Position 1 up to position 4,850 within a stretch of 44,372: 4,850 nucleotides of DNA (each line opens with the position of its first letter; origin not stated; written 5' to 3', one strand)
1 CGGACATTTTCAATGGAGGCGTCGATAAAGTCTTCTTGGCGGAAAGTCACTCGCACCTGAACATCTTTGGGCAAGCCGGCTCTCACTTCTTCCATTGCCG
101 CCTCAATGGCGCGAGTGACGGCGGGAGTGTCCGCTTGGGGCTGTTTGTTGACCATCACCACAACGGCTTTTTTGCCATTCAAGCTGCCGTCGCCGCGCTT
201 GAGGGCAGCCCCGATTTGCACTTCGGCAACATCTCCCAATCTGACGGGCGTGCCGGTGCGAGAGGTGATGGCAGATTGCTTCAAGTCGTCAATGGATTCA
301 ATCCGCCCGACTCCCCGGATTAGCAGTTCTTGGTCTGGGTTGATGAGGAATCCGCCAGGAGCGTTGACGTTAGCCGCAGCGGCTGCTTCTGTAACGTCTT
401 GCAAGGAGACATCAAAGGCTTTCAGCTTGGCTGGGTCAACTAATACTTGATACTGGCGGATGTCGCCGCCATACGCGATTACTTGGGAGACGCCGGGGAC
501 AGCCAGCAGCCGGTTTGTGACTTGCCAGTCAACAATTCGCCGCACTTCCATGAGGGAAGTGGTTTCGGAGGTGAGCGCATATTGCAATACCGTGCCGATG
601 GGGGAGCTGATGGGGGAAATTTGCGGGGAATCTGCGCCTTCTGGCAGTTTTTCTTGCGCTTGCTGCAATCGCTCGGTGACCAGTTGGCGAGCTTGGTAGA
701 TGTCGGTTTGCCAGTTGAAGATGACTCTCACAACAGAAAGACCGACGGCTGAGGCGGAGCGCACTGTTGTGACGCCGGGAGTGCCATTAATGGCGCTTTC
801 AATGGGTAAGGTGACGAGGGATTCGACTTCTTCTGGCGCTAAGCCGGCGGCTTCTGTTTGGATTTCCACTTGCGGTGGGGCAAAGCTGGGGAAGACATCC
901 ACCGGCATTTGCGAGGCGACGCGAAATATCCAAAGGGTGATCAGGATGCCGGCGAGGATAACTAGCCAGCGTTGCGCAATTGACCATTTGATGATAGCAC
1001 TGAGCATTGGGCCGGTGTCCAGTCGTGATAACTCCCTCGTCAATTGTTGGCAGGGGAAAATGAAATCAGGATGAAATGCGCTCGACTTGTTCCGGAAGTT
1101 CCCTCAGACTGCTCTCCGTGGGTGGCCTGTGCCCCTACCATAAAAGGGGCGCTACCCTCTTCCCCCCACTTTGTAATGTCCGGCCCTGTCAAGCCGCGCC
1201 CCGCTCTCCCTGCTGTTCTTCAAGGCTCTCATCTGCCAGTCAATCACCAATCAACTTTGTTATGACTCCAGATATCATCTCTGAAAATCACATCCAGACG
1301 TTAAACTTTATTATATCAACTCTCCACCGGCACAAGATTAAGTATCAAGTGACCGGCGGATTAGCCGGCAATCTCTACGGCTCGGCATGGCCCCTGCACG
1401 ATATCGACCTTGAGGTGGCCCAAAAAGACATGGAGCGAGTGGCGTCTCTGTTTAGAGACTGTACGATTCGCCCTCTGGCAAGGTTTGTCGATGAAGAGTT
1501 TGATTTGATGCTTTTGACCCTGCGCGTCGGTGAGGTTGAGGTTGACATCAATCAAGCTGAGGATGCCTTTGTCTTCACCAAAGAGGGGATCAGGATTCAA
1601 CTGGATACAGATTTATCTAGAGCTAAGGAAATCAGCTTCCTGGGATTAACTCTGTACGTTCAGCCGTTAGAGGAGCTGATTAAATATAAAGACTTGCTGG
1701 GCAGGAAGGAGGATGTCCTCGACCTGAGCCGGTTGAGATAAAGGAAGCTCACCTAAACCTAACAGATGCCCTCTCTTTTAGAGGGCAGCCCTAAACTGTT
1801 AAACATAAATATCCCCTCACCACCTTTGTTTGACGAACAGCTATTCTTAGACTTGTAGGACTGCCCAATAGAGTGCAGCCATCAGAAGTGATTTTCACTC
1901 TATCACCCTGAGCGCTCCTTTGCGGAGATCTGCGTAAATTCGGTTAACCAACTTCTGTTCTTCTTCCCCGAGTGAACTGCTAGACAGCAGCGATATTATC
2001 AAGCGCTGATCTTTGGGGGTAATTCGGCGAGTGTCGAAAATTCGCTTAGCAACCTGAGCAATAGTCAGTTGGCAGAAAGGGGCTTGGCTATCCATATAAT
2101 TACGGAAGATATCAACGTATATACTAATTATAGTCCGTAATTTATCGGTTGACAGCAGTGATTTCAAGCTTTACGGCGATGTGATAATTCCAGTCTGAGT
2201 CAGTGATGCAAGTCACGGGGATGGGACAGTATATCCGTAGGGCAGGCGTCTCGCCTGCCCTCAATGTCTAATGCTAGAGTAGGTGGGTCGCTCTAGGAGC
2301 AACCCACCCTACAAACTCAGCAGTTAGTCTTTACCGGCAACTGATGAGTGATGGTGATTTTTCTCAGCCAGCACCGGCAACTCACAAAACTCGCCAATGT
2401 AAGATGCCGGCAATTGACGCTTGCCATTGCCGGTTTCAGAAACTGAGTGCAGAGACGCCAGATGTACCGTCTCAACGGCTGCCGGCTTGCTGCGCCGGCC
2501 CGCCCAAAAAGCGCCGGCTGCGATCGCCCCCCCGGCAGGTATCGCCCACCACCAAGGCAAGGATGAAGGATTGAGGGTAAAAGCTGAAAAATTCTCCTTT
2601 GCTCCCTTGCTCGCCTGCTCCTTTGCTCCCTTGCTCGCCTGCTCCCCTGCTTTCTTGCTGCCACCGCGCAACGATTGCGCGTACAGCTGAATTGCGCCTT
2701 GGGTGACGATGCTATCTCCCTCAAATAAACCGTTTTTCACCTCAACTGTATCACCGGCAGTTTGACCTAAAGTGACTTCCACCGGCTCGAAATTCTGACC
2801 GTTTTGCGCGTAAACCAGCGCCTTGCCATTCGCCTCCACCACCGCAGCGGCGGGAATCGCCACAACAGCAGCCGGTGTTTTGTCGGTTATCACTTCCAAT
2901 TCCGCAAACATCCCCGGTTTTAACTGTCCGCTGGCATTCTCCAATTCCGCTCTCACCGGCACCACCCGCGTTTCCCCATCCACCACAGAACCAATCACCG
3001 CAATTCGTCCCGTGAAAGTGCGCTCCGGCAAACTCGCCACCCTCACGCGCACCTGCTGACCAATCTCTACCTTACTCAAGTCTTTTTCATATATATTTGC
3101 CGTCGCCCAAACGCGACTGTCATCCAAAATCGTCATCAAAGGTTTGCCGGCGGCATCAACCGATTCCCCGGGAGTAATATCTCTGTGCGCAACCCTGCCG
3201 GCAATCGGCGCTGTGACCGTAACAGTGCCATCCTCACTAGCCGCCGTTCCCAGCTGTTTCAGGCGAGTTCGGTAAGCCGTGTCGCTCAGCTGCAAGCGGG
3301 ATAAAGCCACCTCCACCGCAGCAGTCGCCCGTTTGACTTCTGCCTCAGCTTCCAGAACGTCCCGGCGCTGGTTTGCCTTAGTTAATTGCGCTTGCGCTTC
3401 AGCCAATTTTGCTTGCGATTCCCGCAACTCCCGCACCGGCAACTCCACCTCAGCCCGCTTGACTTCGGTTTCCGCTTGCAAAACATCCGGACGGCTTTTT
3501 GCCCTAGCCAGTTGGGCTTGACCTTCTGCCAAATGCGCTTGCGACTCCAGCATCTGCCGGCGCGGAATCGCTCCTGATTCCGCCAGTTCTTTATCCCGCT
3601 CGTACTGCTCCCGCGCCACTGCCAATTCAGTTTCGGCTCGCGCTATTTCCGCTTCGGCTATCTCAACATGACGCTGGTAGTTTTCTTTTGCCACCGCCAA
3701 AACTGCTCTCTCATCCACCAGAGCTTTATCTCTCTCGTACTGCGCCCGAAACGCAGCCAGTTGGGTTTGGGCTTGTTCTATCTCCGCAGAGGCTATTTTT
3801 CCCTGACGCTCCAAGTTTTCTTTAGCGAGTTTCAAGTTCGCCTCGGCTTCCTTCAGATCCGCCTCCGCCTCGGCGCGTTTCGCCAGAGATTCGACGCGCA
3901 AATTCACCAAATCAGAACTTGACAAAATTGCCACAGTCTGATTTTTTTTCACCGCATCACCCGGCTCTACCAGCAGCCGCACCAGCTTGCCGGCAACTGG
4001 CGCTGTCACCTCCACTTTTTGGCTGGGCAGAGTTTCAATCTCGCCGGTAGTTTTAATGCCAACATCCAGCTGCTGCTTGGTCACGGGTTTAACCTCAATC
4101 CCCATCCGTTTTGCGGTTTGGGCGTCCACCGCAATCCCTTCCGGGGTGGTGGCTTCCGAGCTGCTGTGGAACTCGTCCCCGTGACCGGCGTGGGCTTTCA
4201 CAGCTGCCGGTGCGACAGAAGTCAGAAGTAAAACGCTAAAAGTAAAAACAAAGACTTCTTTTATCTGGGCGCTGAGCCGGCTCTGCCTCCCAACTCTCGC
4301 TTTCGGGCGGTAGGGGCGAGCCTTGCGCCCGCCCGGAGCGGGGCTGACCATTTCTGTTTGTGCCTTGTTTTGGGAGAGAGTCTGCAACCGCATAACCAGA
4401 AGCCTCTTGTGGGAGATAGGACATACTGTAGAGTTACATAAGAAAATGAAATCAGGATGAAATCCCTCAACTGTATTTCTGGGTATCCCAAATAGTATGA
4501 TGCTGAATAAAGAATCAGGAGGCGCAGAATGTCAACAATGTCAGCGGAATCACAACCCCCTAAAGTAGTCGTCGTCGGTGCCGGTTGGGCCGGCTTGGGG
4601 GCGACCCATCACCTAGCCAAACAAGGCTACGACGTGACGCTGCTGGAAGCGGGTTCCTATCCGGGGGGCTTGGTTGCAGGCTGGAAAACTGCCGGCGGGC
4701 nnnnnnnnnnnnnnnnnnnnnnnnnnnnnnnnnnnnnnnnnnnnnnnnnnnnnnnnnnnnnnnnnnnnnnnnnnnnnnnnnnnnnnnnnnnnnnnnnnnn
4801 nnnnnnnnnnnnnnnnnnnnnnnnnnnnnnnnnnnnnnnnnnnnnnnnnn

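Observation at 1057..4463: Identical 21-bp direct-repeat motif upstream of both the czcA-like pump and the czcB-like adaptor genes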

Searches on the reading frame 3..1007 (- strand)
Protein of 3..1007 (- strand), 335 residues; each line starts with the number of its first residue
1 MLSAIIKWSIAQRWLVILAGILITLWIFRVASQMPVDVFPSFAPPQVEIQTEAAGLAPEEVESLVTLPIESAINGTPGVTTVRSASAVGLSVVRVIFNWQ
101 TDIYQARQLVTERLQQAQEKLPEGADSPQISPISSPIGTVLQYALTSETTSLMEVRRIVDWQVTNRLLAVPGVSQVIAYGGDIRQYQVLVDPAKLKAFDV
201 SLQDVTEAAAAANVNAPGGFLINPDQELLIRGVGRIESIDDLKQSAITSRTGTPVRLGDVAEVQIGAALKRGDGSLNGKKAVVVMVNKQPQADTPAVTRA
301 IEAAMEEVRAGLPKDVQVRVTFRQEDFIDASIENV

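Call 7: search_protein_families(library=pfam, proteins=[window:3-1007:-])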
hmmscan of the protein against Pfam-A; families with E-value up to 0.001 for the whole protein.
window:3-1007:- (335 aa): 1 family
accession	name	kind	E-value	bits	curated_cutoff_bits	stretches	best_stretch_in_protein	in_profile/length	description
PF00873.25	ACR_tran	-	4.5e-95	319.7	28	1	5-335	1-333/1021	AcrB/AcrD/AcrF family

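Call 9: search_protein_families(library=ncbifam, proteins=[window:3-1007:-])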
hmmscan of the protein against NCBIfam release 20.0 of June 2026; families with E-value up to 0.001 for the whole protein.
window:3-1007:- (335 aa): 11 families
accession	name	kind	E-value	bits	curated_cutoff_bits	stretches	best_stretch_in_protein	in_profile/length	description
TIGR00914.1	2A0601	subfamily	7.3e-80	269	701.45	1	1-335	1-343/1051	CusA/CzcA family heavy metal efflux RND transporter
NF033617.1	RND_permease_2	subfamily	1.3e-56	192.2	1250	1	15-335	10-332/1009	multidrug efflux RND transporter permease subunit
NF000282.2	RND_permease_1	subfamily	7.9e-44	149.9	1250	1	20-335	15-339/1029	multidrug efflux RND transporter permease subunit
NF007905.0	PRK10614.1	equivalog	1.1e-34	119.4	1774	1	17-335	15-334/1025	multidrug efflux RND transporter permease subunit MdtC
TIGR00915.1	2A0602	subfamily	3.1e-33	114.7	940.35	1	18-335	15-340/1050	efflux RND transporter permease subunit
NF007798.0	PRK10503.1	equivalog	8.9e-33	112.9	1584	1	22-334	32-342/1040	MdtB/MuxB family multidrug efflux RND transporter permease subunit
NF007842.1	PRK10555.1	equivalog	8e-27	93.5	1854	1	19-335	15-340/1036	multidrug efflux RND transporter permease AcrD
NF000037.1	RND_perm_OqxB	exception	1.9e-26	92.2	2200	1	20-334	18-342/1050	multidrug efflux RND transporter permease subunit OqxB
NF007133.0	PRK09579.1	equivalog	3.4e-26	91.1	1763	1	13-335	11-333/1017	multidrug efflux RND transporter permease subunit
NF007131.0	PRK09577.1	equivalog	4.3e-22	77.7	1768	1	14-335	17-339/1045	multidrug efflux RND transporter permease subunit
NF011706.2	PRK15127.1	equivalog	6.4e-14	50.8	2150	1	7-335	12-340/1049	multidrug efflux RND transporter permease subunit AcrB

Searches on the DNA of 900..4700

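Call 45: search_rna_families(source=window, start=900, end=4700, threshold=evalue, max_evalue=1)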
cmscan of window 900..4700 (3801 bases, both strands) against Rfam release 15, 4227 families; matches with E-value up to 1: 1.
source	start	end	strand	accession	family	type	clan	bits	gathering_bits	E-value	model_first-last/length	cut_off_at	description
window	2258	2310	-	RF01095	PK-CuYV_BPYV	Cis-reg;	-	24.5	60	0.22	1-56/56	no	3'-terminal pseudoknot of CuYV/BPYV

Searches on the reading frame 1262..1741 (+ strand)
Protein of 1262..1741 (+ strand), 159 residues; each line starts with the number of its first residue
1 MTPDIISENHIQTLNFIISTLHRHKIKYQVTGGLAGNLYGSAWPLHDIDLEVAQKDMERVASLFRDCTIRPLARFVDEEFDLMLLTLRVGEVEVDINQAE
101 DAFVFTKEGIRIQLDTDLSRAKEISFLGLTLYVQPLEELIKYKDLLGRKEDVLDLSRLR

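Call 7: search_protein_families(library=pfam, proteins=[window:1262-1741:+])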
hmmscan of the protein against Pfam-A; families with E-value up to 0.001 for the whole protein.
window:1262-1741:+ (159 aa): 1 family
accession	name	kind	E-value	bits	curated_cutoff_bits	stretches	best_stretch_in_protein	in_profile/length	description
PF10706.15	Aminoglyc_resit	-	0.00028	21.5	21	1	17-99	5-99/149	Aminoglycoside-2''-adenylyltransferase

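Call 9: search_protein_families(library=ncbifam, proteins=[window:1262-1741:+])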
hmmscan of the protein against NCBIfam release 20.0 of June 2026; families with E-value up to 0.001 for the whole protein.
window:1262-1741:+ (159 aa): 0 families

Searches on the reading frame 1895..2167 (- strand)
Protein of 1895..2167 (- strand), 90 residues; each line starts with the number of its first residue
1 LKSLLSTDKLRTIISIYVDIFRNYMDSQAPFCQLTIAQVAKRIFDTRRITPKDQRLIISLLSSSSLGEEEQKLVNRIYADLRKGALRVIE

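Call 7: search_protein_families(library=pfam, proteins=[window:1895-2167:-])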
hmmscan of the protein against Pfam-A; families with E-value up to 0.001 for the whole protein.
window:1895-2167:- (90 aa): 0 families

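Call 9: search_protein_families(library=ncbifam, proteins=[window:1895-2167:-])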
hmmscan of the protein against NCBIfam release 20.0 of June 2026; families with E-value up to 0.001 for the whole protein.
window:1895-2167:- (90 aa): 0 families
